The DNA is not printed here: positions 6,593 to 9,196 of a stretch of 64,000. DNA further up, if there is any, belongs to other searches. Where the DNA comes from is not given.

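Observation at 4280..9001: AAA+ ATPase / dead-phosphatase / WYL regulator / acidic protein cassette beside a type IV nuclease: candidate uncharacterised defence or conflict system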

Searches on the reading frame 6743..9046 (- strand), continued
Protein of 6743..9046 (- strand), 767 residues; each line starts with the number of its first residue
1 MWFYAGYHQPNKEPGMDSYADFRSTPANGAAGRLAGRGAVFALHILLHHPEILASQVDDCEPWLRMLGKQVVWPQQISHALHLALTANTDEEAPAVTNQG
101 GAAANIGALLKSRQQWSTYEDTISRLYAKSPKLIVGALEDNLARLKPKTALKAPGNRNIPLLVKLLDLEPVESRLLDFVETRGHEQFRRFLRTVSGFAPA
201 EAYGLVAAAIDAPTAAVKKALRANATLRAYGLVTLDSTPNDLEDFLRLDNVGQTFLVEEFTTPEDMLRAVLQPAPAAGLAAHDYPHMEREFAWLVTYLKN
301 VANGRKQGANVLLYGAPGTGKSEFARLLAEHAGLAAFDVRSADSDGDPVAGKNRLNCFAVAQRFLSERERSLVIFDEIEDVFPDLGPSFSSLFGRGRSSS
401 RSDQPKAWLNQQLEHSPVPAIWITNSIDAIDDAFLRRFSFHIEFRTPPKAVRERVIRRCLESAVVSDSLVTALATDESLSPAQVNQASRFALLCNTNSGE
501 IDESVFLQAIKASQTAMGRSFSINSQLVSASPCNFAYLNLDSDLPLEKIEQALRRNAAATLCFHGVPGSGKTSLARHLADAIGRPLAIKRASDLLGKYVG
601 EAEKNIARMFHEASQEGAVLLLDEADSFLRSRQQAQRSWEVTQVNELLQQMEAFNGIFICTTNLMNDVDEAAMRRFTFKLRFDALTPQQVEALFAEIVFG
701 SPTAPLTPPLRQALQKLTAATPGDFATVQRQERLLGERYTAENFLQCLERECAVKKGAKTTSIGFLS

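Call 78: search_protein_families(library=pfam, proteins=[L186:8820-9896:+, L186:10501-10878:+, L186:10884-12662:+, L187:5162-5587:+, L187:7928-12907:+, L187:12909-13664:+, L186:5704-7863:+, L186:9916-10431:+], max_evalue=0.001)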
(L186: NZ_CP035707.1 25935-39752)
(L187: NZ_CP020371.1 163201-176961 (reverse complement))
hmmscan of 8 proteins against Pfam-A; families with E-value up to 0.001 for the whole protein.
L186:8820-9896:+ (358 aa): 2 families
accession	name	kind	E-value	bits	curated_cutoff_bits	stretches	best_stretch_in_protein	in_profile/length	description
PF24754.1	MavL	-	3.9e-121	404.3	27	1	7-329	1-323/325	Macrodomain effector MavL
PF16062.10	MavL-like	-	4.4e-07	29.6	27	1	160-307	267-411/448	ADP-ribosylhydrolase MavL-like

L186:10501-10878:+ (125 aa): 0 families

L186:10884-12662:+ (592 aa): 0 families

L187:5162-5587:+ (141 aa): 0 families

L187:7928-12907:+ (1659 aa): 0 families

L187:12909-13664:+ (251 aa): 0 families

L186:5704-7863:+ (719 aa): 12 families
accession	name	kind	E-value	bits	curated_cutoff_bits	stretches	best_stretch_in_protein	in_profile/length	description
PF00004.35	AAA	-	2.7e-37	128.6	21.2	2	501-623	1-130/131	ATPase family associated with various cellular activities (AAA)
PF13238.12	AAA_18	-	8.4e-08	33.2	29.4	0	504-550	4-51/128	AAA domain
PF07728.20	AAA_5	-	9.8e-08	32.5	22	0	501-566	2-76/139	AAA domain (dynein-related subfamily)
PF13191.12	AAA_16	-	5.9e-07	30.6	32.6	0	233-275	7-47/167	AAA ATPase domain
PF00910.28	RNA_helicase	-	4.5e-06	27.5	21.5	0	501-533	1-33/105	RNA helicase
PF13401.12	AAA_22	-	7e-06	26.8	27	0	255-275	8-28/130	AAA domain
PF05496.18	RuvB_N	-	7.1e-06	26.3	27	0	224-277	5-58/159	Holliday junction DNA helicase RuvB P-loop domain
PF13521.12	AAA_28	-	2.6e-05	25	27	0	501-529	2-30/164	AAA domain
PF13671.12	AAA_33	-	3.1e-05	24.7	27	0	255-279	2-26/143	AAA domain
PF02367.23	TsaE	-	3.5e-05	24.2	26.6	0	246-279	15-48/128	Threonylcarbamoyl adenosine biosynthesis protein TsaE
PF12774.13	AAA_6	-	0.00021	20.8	25.2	0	503-558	37-86/327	Hydrolytic ATP binding site of dynein motor region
PF14532.12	Sigma54_activ_2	-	0.00025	21.7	25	0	241-324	13-80/138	Sigma-54 interaction domain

L186:9916-10431:+ (171 aa): 5 families
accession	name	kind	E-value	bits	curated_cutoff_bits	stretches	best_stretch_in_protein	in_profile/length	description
PF22785.1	Tc-R-P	-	1.2e-14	55.1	27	1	31-121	13-102/106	Polymorphic toxin system, DSP-PTPase phosphatase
PF22784.1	PTP-SAK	-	5.7e-13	49.6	27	1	30-158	20-150/153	Swiss Army Knife protein, DSP-PTPase phosphatase domain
PF00782.25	DSPc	-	7.9e-08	32.6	33.5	1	36-138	13-113/133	Dual specificity phosphatase, catalytic domain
PF22741.1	PTP-NADK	-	2.5e-07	30.7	27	1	37-134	44-144/163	DSP-PTPase phosphatase fused to NAD+ Kinase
PF05706.17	CDKN3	-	0.00017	21.7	20.7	1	63-121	99-156/168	Cyclin-dependent kinase inhibitor 3 (CDKN3)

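Call 79: get_annotated_region(hit=H7, flank=5000)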
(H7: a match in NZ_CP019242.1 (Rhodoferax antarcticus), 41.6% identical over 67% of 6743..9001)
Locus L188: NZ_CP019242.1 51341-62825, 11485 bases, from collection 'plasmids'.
description: Rhodoferax antarcticus strain DSMZ24876 plasmid unnamed2
organism: Rhodoferax antarcticus (NCBI taxid 81479)
taxonomy: Bacteria; Pseudomonadota; Betaproteobacteria; Burkholderiales; Comamonadaceae; Rhodoferax; Rhodoferax antarcticus
host: -; source: Whole organism,environment; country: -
typing (MOB-suite, as given by PLSDB): mobilizable; relaxase MOBP
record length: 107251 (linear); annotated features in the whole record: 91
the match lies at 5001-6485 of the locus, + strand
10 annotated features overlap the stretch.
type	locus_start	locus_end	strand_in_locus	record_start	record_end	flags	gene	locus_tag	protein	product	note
CDS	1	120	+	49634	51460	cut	-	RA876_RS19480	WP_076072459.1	DUF2357 domain-containing protein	-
CDS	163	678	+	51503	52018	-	-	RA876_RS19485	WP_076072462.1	hypothetical protein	-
CDS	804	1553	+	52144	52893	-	-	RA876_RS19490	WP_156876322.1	hypothetical protein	-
CDS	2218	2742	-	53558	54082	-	-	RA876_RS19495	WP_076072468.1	macro domain-containing protein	-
CDS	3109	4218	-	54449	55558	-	-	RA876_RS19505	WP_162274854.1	hypothetical protein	-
CDS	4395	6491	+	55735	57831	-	-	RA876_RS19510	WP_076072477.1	ATP-binding protein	-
CDS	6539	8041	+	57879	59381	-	-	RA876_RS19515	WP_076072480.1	DUF2779 domain-containing protein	-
CDS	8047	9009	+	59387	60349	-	-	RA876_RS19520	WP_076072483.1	WYL domain-containing protein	-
CDS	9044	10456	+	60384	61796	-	-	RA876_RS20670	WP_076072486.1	hypothetical protein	-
CDS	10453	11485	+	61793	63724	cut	-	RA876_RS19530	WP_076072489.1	phospholipase D-like domain-containing protein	-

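Call 80: get_annotated_region(hit=H8, flank=5000)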
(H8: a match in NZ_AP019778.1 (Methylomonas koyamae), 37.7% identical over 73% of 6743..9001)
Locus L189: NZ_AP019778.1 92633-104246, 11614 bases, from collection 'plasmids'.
description: Methylomonas koyamae strain Fw12E-Y plasmid pFW12EY, complete sequence
organism: Methylomonas koyamae (NCBI taxid 702114)
taxonomy: Bacteria; Pseudomonadota; Gammaproteobacteria; Methylococcales; Methylococcaceae; Methylomonas; Methylomonas koyamae
host: -; source: -; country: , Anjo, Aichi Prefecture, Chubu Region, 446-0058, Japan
typing (MOB-suite, as given by PLSDB): mobilizable; relaxase MOBH
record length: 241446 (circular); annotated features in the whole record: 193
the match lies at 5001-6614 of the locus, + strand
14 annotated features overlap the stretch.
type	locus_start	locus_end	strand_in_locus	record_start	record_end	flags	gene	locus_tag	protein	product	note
CDS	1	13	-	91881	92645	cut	-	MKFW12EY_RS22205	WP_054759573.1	DsbC family protein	-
CDS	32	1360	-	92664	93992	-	-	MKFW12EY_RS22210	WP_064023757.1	TraB/VirB10 family protein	-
CDS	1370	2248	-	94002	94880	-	-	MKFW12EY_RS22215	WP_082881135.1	type-F conjugative transfer system secretin TraK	-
CDS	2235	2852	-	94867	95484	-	-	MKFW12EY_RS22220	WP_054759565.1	TraE/TraK family type IV conjugative transfer system protein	-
CDS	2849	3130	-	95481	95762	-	traL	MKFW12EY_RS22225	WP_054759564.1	type IV conjugative transfer system protein TraL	-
CDS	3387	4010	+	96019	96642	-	-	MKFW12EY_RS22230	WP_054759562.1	hypothetical protein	-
CDS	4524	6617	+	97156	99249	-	-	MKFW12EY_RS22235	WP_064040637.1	ATP-binding protein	-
CDS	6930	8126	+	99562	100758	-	-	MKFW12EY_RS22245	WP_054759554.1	RtcB family protein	GO:0006396 - RNA processing [Evidence IEA]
CDS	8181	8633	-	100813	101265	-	-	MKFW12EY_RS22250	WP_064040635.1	hypothetical protein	-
CDS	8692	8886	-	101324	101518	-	-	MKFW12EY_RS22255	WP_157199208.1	hypothetical protein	-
CDS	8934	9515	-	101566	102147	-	-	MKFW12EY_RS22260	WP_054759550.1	hypothetical protein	-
CDS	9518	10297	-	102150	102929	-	-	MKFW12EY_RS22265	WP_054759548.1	PD-(D/E)XK nuclease family protein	-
CDS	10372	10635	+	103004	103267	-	-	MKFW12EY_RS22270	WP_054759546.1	helix-turn-helix transcriptional regulator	-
CDS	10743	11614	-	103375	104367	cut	-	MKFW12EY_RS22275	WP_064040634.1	WYL domain-containing protein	-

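Call 81: get_annotated_region(hit=H11, flank=5000)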
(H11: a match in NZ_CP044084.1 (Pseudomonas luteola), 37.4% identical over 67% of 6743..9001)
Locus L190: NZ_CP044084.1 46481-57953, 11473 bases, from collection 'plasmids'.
description: Pseudomonas luteola strain FDAARGOS_637 plasmid unnamed1, complete sequence
organism: Pseudomonas luteola (NCBI taxid 47886)
taxonomy: Bacteria; Pseudomonadota; Gammaproteobacteria; Pseudomonadales; Pseudomonadaceae; Pseudomonas; Pseudomonas luteola
host: -; source: Homo sapiens,clinical isolate; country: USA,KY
typing (MOB-suite, as given by PLSDB): non-mobilizable
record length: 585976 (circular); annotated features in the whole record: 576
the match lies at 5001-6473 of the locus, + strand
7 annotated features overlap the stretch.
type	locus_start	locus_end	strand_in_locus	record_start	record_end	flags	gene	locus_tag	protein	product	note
CDS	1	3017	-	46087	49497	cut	-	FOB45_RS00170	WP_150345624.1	TM0106 family RecB-like putative nuclease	-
CDS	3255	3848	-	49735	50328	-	-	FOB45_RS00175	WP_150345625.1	hypothetical protein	-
CDS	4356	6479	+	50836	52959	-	-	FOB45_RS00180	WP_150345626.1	ATP-binding protein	-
CDS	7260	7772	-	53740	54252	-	-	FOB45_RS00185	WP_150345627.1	hypothetical protein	-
CDS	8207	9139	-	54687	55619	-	-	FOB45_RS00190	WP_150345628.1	hypothetical protein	-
CDS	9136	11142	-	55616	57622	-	-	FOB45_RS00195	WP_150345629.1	dynamin family protein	-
CDS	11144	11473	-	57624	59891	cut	-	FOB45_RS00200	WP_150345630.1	sugar kinase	-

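Call 82: get_annotated_region(hit=H15, flank=5000)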
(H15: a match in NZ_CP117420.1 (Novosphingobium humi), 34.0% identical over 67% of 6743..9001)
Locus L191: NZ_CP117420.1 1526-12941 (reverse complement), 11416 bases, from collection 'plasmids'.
description: Novosphingobium humi strain KACC 19094 plasmid unnamed3, complete sequence
organism: Novosphingobium humi (NCBI taxid 2282397)
taxonomy: Bacteria; Pseudomonadota; Alphaproteobacteria; Sphingomonadales; Sphingomonadaceae; Novosphingobium; Novosphingobium humi
host: -; source: Single cell,Soil from military shooting range; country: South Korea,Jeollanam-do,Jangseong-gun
typing (MOB-suite, as given by PLSDB): non-mobilizable
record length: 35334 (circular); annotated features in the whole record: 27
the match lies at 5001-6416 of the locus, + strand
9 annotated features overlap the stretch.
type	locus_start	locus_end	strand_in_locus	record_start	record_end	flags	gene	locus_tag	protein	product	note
CDS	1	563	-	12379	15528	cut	-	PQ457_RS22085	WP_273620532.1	UvrD-helicase domain-containing protein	-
CDS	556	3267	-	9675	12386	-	-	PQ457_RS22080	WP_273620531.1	PD-(D/E)XK nuclease family protein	-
CDS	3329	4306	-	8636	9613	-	-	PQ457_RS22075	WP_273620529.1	WYL domain-containing protein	-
CDS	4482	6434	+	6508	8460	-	-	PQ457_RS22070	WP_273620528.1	ATP-binding protein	-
CDS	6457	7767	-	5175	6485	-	-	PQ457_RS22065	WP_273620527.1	PD-(D/E)XK nuclease family protein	-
CDS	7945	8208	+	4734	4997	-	-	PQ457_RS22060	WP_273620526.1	helix-turn-helix transcriptional regulator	-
CDS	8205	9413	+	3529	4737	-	-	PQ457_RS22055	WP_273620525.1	type II toxin-antitoxin system HipA family toxin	-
CDS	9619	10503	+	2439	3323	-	-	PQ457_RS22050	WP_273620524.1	GDSL-type esterase/lipase family protein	-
CDS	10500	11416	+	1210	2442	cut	-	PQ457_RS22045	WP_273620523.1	hypothetical protein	-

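Call 85: get_annotated_region(hit=H4, flank=5000)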
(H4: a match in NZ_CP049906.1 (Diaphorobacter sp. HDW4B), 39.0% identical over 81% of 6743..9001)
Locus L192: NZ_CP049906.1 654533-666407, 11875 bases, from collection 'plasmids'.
description: Diaphorobacter sp. HDW4B plasmid unnamed1, complete sequence
organism: Diaphorobacter sp. HDW4B (NCBI taxid 2714925)
taxonomy: Bacteria; Pseudomonadota; Betaproteobacteria; Burkholderiales; Comamonadaceae; Diaphorobacter; Diaphorobacter sp. HDW4B
host: -; source: single bacterial strain,Hydrophilus acuminatus; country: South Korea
typing (MOB-suite, as given by PLSDB): non-mobilizable
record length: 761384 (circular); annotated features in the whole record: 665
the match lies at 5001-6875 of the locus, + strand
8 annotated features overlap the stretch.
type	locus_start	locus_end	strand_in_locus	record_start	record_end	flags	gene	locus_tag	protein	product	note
CDS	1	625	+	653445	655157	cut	-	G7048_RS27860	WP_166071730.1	tail fiber domain-containing protein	GO:0046718 - viral entry into host cell [Evidence IEA]; GO:0019062 - virion attachment to host cell [Evidence IEA]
CDS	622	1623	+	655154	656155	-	-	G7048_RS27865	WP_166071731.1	Ig domain-containing protein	-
CDS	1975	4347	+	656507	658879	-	-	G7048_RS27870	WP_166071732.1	DNA polymerase II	-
CDS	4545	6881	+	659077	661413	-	-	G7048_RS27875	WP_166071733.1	ATP-binding protein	-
CDS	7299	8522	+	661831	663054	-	-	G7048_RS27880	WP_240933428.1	gephyrin-like molybdotransferase Glp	-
CDS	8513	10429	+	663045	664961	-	-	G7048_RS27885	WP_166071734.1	molybdopterin biosynthesis protein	GO:0032324 - molybdopterin cofactor biosynthetic process [Evidence IEA]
CDS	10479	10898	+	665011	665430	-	-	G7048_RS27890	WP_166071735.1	hypothetical protein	-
CDS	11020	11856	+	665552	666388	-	-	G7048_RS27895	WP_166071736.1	substrate-binding domain-containing protein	-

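Call 86: get_annotated_region(hit=H10, flank=5000)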
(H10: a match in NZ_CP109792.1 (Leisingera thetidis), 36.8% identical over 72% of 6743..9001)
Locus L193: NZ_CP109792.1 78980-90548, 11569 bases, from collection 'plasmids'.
description: Leisingera thetidis strain BMJM1 plasmid pBMJM1_5, complete sequence
organism: Leisingera thetidis (NCBI taxid 2930199)
taxonomy: Bacteria; Pseudomonadota; Alphaproteobacteria; Rhodobacterales; Roseobacteraceae; Leisingera; Leisingera thetidis
host: -; source: -; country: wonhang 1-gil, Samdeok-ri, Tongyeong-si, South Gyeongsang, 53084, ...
typing (MOB-suite, as given by PLSDB): conjugative; replicon rep_cluster_231; relaxase MOBP; mating-pair formation MPF_T
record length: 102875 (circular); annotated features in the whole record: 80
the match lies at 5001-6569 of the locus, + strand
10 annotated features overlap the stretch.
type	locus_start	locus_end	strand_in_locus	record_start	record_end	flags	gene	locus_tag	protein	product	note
CDS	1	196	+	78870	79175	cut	-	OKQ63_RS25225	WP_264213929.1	transposase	GO:0006313 - DNA transposition [Evidence IEA]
CDS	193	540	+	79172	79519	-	tnpB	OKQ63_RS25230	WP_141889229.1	IS66 family insertion sequence element accessory protein TnpB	-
CDS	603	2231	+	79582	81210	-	-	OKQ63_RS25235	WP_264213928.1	IS66 family transposase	-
CDS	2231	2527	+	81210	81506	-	-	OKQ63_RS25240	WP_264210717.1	hypothetical protein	-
CDS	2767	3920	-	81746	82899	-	-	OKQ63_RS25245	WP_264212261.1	IS3 family transposase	-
CDS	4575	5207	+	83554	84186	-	-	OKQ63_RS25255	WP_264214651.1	hypothetical protein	-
CDS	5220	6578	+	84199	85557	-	-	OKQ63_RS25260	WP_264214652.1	AAA family ATPase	-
CDS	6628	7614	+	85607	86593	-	-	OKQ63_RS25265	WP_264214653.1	WYL domain-containing protein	-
CDS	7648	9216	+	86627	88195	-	-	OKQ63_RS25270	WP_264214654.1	ADP-ribosylglycohydrolase family protein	-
CDS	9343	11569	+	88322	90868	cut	-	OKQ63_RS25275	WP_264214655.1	PD-(D/E)XK nuclease family protein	-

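Call 87: get_annotated_region(hit=H12, flank=5000)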
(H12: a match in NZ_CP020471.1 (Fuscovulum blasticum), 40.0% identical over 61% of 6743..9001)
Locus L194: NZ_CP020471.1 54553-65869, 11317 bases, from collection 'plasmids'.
description: Fuscovulum blasticum strain 28/5 plasmid pRsa, complete sequence
organism: Fuscovulum blasticum (NCBI taxid 1075)
taxonomy: Bacteria; Pseudomonadota; Alphaproteobacteria; Rhodobacterales; Paracoccaceae; Fuscovulum; Fuscovulum blasticum
host: -; source: cell culture; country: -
typing (MOB-suite, as given by PLSDB): non-mobilizable
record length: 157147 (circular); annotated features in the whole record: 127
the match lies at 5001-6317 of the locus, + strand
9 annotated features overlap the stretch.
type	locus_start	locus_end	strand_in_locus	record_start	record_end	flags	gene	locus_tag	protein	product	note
CDS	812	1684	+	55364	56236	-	-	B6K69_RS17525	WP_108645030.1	UDP-2,3-diacylglucosamine diphosphatase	GO:0009245 - lipid A biosynthetic process [Evidence IEA]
CDS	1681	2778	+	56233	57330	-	-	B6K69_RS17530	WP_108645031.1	ceramide glucosyltransferase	-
CDS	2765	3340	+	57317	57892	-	-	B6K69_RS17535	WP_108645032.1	VTT domain-containing protein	-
CDS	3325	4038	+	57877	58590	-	-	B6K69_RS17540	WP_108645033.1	glycosyltransferase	-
CDS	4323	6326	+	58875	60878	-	-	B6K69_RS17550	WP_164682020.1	AAA family ATPase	-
CDS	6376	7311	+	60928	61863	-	-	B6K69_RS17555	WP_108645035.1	WYL domain-containing protein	-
CDS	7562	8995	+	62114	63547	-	-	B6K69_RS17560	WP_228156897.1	ADP-ribosylglycohydrolase family protein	-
CDS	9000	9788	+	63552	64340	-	-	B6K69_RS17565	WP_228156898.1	HEPN domain-containing protein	-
CDS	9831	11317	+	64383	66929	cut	-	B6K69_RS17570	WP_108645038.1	PD-(D/E)XK nuclease family protein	-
